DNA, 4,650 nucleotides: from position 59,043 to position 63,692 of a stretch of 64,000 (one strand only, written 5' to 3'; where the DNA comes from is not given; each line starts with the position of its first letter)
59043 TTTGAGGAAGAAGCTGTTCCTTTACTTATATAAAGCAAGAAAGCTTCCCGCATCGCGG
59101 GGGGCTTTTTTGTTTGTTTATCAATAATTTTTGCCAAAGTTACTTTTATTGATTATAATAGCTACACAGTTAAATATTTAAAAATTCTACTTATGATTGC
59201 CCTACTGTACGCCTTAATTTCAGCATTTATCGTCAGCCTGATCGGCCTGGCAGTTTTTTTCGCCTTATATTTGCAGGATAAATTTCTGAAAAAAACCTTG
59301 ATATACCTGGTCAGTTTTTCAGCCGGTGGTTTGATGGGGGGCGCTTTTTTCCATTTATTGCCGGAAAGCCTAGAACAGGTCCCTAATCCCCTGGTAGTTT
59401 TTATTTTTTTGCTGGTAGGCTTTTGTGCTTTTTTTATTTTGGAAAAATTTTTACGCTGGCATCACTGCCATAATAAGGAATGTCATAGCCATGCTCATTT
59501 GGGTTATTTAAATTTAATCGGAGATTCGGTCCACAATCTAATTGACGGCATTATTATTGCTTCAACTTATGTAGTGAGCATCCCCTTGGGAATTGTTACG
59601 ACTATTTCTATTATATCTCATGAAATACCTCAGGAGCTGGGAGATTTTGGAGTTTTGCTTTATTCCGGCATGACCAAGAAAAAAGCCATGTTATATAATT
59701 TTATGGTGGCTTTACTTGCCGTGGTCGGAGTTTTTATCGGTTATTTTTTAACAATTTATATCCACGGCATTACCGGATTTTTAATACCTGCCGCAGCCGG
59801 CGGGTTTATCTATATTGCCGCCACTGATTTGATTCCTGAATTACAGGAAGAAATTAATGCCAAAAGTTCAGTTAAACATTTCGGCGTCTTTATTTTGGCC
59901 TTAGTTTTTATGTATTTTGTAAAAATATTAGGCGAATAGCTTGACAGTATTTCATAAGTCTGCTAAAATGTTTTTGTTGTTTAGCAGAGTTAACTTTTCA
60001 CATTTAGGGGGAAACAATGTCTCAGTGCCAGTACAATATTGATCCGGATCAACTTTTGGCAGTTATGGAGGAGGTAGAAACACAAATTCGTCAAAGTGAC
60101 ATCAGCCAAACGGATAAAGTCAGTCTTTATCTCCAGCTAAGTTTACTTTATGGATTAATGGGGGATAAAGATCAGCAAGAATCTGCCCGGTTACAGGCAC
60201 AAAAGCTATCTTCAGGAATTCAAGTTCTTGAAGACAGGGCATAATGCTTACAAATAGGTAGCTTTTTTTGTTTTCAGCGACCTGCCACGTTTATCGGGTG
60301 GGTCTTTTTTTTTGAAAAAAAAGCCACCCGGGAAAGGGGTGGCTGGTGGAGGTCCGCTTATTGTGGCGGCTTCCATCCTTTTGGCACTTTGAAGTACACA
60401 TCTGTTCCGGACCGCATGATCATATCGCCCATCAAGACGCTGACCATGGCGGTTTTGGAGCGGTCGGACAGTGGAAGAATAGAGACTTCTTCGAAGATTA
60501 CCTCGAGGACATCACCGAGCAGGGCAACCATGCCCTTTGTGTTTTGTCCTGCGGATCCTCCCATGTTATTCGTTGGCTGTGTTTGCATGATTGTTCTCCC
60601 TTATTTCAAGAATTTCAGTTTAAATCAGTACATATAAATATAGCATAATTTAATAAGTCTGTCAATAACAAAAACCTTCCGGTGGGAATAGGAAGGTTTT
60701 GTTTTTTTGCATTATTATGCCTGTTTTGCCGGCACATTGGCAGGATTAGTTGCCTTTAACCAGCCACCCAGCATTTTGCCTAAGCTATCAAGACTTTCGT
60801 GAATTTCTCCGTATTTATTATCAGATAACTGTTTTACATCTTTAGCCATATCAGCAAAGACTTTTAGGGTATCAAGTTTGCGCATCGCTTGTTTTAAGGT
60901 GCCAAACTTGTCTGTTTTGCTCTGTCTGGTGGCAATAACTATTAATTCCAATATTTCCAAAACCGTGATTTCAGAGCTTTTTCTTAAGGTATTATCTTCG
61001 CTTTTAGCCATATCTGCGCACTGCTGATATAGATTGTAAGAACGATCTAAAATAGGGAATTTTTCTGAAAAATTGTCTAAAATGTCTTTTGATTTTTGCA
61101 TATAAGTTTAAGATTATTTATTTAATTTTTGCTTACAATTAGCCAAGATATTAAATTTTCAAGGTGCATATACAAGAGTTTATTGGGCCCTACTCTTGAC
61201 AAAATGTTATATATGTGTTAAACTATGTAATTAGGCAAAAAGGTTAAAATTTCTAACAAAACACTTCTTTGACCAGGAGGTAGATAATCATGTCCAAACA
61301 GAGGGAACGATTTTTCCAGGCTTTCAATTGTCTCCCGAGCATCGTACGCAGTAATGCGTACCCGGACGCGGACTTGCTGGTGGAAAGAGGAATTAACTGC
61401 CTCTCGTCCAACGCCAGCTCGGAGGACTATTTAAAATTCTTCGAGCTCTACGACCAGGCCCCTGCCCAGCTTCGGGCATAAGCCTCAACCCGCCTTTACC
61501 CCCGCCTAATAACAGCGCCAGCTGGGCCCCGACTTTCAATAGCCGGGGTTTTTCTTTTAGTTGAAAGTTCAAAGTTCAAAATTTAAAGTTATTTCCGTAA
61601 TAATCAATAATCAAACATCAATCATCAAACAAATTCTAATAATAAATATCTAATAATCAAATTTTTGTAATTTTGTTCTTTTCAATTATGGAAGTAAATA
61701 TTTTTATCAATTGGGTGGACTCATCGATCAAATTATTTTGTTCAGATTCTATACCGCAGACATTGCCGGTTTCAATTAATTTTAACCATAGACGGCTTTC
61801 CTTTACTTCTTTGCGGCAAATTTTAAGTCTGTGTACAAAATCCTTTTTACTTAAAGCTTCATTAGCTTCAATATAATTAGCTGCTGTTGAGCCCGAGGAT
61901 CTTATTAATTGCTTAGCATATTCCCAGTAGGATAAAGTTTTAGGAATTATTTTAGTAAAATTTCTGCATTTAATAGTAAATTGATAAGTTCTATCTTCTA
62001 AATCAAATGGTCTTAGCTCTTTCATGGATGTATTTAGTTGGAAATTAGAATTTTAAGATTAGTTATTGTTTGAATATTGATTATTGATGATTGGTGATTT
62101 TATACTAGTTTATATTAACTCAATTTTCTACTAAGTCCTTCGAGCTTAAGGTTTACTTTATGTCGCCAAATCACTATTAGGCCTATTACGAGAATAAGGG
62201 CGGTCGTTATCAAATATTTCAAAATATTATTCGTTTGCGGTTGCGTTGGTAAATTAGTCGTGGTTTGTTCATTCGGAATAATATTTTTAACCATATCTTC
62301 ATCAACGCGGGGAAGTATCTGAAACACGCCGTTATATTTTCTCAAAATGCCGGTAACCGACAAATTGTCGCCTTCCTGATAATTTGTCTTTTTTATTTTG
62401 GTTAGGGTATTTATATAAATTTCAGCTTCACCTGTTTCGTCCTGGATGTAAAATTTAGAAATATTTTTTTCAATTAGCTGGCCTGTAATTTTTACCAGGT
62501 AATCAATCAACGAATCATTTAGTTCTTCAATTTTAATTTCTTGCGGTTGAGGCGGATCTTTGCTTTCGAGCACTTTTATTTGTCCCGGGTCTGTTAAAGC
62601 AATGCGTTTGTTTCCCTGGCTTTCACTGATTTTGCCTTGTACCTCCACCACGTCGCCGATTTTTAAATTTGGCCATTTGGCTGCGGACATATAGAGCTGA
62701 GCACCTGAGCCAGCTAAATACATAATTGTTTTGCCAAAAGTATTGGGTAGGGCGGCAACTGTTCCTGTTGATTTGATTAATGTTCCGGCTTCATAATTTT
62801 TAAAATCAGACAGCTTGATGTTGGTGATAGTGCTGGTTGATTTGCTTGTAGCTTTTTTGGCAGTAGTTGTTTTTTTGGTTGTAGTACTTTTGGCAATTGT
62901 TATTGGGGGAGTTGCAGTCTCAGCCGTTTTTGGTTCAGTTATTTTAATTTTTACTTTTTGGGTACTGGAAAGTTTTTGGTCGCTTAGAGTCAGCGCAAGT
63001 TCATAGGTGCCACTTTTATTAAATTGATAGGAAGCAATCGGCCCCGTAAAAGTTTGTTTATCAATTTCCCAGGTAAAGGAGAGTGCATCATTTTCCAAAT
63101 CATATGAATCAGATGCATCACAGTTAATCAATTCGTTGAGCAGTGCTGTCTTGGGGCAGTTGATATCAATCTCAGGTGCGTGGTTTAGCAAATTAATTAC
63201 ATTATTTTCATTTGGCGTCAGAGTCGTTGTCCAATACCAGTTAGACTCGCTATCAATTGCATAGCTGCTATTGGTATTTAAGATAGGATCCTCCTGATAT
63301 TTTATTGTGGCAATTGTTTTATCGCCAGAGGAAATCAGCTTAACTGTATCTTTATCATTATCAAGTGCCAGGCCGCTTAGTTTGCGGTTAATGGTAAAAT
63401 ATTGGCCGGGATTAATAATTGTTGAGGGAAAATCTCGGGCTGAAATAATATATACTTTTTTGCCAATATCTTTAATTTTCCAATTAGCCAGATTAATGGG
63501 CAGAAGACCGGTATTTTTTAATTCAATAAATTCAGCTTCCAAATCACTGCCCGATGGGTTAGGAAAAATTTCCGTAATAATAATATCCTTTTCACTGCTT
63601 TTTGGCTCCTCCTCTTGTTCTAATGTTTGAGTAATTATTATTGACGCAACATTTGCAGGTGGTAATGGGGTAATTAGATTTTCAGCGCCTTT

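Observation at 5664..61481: At least twelve GC-rich single-gene islands in an AT-rich genome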

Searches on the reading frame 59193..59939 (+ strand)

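Call 78: search_protein_families(library=pfam, max_evalue=0.01, proteins=[window:59193-59939:+])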
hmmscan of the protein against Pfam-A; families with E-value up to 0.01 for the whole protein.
window:59193-59939:+ (248 aa): 2 families
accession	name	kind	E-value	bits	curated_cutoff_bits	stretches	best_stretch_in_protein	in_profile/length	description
PF02535.28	Zip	-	6.2e-42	144.4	35.1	2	90-240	164-312/323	ZIP Zinc transporter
PF02687.27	FtsX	-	0.0061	17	25.5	1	126-207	4-74/120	FtsX-like permease C-terminal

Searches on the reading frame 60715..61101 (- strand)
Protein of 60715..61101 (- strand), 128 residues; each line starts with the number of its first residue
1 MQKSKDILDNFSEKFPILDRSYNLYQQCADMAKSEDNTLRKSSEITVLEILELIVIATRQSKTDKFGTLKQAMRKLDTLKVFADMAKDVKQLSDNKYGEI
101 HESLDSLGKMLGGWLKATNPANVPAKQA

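Call 78: search_protein_families(library=pfam, max_evalue=0.01, proteins=[window:60715-61101:-])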
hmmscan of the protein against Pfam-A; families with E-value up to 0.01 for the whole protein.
window:60715-61101:- (128 aa): 2 families
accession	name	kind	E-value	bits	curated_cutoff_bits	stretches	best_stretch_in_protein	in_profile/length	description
PF22296.2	bAvd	-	1.2e-09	39.1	40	1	24-117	14-106/107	bAvd-like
PF05635.17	23S_rRNA_IVP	-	0.0032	18.1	33.8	1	50-112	42-105/106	23S rRNA-intervening sequence protein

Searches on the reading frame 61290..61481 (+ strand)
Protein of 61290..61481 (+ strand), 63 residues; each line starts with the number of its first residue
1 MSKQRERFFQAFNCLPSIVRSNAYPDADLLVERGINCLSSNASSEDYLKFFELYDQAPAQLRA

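Call 77: search_protein_families(library=phrogs, max_evalue=0.01, proteins=[window:61290-61481:+])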
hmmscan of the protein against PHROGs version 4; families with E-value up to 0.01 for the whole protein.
window:61290-61481:+ (63 aa): 0 families

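Call 78: search_protein_families(library=pfam, max_evalue=0.01, proteins=[window:61290-61481:+])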
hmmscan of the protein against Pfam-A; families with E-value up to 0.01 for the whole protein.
window:61290-61481:+ (63 aa): 0 families

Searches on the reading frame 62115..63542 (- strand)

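Call 73: search_protein_families(library=pfam, max_evalue=0.001, proteins=[window:62115-63542:-])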
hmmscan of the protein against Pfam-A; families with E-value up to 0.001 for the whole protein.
window:62115-63542:- (475 aa): 5 families
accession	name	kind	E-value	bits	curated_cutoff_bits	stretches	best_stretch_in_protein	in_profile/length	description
PF00932.25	LTD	-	1.8e-12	48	34.3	1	4-83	23-108/109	Lamin Tail Domain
PF18911.6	PKD_4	-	3.3e-09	37.1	27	1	120-198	1-80/85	PKD domain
PF01336.31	tRNA_anti-codon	-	3.1e-08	33.9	27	0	359-410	15-68/75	OB-fold nucleic acid binding domain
PF18942.5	DUF5689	-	5.6e-05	23.6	28.6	1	305-416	95-216/217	Family of unknown function (DUF5689)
PF00801.26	PKD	-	8.4e-05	22.9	23.5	1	137-200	15-79/80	PKD domain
